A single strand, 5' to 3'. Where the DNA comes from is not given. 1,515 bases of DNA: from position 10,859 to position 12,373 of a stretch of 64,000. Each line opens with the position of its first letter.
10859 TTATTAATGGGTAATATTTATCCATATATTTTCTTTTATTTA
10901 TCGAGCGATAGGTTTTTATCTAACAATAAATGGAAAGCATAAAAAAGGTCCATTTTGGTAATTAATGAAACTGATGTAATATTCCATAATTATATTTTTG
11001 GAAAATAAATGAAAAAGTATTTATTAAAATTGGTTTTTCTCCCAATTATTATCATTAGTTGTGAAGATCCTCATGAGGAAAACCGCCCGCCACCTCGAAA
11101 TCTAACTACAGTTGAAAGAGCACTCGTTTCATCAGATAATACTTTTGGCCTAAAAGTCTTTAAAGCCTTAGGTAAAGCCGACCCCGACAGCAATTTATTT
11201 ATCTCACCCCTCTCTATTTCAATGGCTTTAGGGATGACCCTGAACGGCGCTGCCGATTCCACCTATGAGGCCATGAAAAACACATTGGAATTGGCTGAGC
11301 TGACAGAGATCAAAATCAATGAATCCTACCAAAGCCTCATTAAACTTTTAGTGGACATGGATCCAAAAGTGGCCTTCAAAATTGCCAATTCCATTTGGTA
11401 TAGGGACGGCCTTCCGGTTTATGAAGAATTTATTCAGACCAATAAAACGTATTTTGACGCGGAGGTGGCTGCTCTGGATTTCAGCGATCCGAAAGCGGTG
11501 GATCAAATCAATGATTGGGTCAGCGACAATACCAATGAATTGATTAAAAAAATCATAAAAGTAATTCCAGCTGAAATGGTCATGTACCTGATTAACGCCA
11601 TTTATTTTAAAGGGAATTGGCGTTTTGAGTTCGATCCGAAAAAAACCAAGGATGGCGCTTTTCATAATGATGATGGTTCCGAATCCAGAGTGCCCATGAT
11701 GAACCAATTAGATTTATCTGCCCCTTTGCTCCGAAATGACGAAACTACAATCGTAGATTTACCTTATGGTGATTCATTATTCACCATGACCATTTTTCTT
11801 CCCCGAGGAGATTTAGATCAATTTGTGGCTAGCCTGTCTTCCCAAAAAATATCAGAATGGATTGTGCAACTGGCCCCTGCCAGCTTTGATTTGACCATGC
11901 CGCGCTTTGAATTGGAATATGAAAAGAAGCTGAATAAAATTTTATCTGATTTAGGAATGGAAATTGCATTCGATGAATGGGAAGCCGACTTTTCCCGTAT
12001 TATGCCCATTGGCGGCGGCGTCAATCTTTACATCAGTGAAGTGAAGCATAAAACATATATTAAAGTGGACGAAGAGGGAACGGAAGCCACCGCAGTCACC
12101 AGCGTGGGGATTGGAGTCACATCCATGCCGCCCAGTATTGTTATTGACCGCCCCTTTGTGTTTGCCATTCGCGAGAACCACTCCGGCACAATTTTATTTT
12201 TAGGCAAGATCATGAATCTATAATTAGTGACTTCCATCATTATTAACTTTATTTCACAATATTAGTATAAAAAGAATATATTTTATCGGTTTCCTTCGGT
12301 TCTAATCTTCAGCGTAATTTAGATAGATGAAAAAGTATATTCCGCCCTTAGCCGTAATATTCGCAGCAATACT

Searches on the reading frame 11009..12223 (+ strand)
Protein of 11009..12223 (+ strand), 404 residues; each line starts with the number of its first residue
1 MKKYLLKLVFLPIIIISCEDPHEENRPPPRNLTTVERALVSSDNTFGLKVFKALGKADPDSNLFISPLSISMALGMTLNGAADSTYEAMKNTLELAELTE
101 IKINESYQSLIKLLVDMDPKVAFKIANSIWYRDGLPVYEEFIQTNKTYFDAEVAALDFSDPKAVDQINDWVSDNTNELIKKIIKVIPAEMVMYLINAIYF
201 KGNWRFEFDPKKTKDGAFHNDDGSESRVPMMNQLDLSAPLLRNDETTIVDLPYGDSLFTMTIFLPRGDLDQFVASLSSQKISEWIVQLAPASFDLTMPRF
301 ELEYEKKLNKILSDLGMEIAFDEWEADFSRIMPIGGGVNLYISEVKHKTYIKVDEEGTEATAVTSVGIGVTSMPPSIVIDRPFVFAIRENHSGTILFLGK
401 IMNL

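Call 8: search_protein_families(library=pfam, proteins=[window:11009-12223:+], max_evalue=0.00001)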
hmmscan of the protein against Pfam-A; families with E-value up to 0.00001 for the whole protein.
window:11009-12223:+ (404 aa): 1 family
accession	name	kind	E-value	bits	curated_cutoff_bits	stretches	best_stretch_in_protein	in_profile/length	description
PF00079.25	Serpin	-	2e-111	373.2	27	1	42-403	2-369/370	Serpin (serine protease inhibitor)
